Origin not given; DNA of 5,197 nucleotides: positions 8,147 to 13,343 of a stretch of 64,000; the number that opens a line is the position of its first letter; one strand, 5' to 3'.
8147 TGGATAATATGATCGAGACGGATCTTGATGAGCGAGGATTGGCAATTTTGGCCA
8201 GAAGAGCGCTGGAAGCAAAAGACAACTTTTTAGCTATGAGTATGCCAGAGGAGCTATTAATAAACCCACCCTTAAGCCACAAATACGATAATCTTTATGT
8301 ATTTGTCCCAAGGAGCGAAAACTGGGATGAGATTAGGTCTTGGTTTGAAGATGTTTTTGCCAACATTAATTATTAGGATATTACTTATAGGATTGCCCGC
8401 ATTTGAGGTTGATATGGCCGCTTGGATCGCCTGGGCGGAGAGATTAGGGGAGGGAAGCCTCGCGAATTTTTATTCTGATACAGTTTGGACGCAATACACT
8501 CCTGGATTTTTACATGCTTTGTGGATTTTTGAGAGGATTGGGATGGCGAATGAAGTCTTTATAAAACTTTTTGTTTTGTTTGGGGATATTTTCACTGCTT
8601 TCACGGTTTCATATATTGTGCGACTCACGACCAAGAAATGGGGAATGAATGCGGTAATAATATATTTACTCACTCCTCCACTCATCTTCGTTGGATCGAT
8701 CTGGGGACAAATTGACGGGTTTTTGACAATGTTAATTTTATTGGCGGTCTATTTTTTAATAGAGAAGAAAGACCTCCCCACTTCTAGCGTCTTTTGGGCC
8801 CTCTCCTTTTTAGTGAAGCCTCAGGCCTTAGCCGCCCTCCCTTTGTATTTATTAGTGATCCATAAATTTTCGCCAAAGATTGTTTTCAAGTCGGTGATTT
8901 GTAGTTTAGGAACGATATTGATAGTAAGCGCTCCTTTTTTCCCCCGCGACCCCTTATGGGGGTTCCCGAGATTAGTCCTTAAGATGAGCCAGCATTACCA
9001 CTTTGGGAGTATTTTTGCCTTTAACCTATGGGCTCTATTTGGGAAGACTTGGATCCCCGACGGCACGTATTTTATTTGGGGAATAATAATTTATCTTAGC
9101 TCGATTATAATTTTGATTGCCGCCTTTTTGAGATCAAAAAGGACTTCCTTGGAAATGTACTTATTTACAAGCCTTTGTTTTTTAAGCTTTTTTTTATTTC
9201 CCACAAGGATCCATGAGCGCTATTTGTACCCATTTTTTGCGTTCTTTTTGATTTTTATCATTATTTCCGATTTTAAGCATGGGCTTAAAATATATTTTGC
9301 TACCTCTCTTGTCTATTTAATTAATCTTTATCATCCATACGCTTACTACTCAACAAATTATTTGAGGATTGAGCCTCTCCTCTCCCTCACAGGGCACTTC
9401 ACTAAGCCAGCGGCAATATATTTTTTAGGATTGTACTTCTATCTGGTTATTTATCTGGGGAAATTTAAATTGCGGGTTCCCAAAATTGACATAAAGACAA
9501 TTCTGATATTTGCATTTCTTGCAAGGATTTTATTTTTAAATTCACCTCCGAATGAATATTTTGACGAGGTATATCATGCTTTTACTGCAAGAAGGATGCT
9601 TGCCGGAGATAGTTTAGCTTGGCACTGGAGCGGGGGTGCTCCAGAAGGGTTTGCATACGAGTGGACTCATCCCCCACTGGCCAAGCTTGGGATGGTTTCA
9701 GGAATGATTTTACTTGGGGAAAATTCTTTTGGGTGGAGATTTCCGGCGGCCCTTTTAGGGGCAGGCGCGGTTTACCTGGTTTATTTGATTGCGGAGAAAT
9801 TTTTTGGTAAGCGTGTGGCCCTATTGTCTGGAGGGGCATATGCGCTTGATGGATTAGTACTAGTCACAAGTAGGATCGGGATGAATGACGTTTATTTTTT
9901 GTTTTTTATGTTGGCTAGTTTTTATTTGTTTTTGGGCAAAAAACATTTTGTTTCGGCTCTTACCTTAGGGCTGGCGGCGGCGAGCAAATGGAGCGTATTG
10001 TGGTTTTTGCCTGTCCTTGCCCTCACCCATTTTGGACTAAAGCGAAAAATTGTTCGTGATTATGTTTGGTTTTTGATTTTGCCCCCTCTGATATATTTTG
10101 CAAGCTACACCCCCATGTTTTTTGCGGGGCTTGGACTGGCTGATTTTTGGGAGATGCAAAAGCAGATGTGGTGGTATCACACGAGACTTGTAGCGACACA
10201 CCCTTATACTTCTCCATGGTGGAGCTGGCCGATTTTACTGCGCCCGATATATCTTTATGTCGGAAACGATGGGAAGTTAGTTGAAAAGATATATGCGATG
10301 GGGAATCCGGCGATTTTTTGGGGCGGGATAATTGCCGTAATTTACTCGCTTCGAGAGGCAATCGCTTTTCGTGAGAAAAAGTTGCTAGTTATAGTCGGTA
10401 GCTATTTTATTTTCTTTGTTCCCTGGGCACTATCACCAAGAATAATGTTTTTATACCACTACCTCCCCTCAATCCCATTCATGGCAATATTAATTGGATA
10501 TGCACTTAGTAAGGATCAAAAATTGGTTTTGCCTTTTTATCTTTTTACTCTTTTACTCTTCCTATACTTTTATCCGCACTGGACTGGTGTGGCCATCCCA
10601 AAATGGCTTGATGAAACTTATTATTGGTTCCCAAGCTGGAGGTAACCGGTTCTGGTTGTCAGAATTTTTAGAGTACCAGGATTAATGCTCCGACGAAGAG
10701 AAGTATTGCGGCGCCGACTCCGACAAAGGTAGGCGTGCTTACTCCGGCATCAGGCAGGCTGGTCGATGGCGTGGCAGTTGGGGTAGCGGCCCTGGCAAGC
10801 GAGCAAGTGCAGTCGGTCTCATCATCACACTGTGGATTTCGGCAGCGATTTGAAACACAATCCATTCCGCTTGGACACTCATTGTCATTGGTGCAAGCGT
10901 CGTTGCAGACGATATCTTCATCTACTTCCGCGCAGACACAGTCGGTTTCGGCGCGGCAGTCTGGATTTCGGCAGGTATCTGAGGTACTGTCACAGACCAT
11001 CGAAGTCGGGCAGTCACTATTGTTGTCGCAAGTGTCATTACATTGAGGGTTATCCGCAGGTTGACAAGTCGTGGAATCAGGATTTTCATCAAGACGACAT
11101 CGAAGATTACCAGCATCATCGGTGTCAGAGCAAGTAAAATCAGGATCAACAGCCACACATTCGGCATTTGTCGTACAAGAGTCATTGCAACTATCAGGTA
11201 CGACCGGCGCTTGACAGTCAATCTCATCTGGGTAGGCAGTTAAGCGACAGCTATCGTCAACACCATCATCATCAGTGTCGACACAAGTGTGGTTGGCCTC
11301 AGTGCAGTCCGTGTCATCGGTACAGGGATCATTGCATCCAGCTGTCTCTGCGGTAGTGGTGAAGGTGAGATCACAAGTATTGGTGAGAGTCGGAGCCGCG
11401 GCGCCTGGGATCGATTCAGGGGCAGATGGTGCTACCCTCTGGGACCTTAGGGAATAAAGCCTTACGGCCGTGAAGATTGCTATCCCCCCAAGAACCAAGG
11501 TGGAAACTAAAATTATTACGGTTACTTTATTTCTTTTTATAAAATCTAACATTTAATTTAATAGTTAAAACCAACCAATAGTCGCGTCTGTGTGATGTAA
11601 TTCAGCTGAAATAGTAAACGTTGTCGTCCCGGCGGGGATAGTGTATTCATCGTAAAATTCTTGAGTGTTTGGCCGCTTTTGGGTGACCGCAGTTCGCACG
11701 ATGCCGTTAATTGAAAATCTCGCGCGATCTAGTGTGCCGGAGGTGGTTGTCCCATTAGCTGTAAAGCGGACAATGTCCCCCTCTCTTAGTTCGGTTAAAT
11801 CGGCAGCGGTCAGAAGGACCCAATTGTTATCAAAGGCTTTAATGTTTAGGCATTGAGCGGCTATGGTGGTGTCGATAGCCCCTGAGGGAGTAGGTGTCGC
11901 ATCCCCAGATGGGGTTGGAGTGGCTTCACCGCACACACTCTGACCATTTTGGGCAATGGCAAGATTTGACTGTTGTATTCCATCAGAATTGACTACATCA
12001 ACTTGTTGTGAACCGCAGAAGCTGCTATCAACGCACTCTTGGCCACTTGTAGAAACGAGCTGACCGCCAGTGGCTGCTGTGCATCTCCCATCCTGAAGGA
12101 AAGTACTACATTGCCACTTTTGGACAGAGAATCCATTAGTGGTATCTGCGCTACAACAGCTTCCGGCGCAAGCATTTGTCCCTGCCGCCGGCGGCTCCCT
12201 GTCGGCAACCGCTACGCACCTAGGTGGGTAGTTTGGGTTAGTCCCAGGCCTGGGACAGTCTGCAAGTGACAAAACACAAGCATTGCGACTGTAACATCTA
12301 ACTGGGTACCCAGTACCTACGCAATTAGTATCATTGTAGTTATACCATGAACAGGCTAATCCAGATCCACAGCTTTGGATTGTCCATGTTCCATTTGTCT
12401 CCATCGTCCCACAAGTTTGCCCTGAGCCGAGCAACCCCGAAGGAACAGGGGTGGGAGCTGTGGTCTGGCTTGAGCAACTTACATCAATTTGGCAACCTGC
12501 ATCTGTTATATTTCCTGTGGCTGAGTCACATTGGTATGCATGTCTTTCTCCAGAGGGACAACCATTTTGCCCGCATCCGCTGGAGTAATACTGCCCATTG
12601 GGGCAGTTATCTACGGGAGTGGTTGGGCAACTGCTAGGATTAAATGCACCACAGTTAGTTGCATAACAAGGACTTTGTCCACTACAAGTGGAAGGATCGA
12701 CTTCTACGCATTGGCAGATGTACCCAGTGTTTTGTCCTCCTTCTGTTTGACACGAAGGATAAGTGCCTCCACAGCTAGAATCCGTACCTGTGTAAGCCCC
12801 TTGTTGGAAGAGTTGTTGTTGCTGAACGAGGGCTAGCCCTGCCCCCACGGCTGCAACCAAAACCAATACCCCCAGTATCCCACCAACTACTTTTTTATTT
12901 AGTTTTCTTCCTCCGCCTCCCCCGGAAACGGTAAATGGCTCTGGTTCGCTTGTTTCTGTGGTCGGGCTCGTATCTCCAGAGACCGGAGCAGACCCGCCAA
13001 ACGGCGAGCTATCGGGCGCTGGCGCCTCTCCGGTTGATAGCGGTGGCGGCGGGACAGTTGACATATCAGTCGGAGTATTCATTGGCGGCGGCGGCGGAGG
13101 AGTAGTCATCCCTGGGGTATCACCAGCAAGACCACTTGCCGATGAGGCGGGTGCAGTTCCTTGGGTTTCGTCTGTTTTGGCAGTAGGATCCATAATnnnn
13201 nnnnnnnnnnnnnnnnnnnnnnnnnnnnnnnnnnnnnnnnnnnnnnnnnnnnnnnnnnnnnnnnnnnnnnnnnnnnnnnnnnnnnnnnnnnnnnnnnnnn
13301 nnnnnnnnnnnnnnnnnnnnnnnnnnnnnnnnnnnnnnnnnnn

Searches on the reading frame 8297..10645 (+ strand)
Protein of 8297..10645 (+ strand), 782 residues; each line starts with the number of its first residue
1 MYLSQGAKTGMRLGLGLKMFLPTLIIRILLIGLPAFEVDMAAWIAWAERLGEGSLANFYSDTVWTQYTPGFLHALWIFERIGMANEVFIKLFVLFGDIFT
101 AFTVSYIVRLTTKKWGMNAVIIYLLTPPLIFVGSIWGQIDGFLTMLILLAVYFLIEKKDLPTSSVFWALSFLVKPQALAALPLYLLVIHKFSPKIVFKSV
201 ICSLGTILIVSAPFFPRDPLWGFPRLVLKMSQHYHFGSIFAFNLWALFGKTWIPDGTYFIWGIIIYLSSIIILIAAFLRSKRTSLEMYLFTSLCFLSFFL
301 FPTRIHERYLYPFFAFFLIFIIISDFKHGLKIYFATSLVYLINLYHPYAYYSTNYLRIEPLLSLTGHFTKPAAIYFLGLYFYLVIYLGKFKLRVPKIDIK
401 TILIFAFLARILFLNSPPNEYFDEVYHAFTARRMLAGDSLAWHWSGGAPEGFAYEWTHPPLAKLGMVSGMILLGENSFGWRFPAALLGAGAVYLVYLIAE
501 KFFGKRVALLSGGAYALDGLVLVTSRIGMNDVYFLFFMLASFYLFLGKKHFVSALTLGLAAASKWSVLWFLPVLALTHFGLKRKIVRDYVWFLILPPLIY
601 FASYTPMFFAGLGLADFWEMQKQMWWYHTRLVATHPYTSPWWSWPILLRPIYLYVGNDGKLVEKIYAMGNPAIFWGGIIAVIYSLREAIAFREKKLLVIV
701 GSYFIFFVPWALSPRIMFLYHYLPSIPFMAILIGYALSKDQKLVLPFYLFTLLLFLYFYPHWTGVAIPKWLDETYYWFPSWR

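Call 16: search_protein_families(library=pfam, proteins=[window:8297-10645:+], max_evalue=0.00001)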
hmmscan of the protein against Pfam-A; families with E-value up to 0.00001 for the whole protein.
window:8297-10645:+ (782 aa): 4 families
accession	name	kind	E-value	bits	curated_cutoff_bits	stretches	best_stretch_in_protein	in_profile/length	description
PF16192.10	PMT_4TMC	-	2.5e-19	70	32.4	1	615-781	3-202/202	C-terminal four TMM region of protein-O-mannosyltransferase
PF13231.12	PMT_2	-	1.8e-12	48.2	26.1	1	458-602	2-155/160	Dolichyl-phosphate-mannose-protein mannosyltransferase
PF02366.24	PMT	-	1.3e-10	41.8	22.7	1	402-589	3-208/245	Dolichyl-phosphate-mannose-protein mannosyltransferase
PF09594.16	GT87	-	1.3e-07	32.1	25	1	64-300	1-234/237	Glycosyltransferase family 87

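Call 25: find_encoding_contigs(protein=window:8297-10645:+, flank=10000, max_places=3)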
Protein window:8297-10645:+ (782 aa): no gene with exactly this product is on record in the collection.

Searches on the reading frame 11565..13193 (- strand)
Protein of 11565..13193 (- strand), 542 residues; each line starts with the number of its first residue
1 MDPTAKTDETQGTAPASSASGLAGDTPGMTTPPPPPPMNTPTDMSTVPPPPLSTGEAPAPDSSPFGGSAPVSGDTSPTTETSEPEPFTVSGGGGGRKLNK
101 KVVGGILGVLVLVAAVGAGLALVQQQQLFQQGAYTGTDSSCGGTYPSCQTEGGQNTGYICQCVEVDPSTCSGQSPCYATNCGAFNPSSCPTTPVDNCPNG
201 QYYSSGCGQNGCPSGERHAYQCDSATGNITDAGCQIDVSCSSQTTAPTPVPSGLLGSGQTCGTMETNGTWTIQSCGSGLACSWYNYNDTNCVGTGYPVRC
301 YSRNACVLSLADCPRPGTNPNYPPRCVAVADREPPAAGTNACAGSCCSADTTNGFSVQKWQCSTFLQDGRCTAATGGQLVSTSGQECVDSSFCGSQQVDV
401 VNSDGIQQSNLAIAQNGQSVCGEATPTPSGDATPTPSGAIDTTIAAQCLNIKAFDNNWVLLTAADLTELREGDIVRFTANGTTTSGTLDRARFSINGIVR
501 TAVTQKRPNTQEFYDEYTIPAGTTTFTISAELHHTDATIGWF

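Call 28: find_encoding_contigs(protein=window:11565-13193:-, flank=10000, max_places=3)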
Protein window:11565-13193:- (542 aa): 18 contigs read that carry it; 3 places shown.
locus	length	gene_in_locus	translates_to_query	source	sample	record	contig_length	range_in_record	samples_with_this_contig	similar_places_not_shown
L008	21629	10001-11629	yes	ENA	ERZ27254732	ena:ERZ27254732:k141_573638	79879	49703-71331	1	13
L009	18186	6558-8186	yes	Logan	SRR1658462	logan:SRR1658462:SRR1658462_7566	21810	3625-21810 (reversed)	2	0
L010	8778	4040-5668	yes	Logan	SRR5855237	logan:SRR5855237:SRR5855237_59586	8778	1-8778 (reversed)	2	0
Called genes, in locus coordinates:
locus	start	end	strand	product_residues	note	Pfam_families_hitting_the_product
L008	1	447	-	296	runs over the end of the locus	PF00226:DnaJ, PF01556:DnaJ_C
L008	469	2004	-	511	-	PF13231:PMT_2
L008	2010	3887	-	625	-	PF00012:HSP70, PF06723:MreB_Mbl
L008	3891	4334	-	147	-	PF01025:GrpE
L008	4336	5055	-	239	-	PF03444:WHD_HrcA (weak), PF01628:HrcA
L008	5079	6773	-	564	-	PF03023:MurJ, PF13440:Polysacc_synt_3 (weak)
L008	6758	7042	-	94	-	-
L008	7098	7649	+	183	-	PF05137:PilN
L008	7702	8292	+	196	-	-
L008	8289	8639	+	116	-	-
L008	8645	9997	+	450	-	PF00041:fn3 (faint), PF13620:CarboxypepD_reg (faint), PF19077:Big_13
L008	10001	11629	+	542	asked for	-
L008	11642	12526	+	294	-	-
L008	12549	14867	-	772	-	PF09594:GT87, PF02366:PMT, PF13231:PMT_2, PF16192:PMT_4TMC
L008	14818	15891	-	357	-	PF03816:LytR_cpsA_psr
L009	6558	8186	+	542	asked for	-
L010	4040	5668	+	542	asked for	-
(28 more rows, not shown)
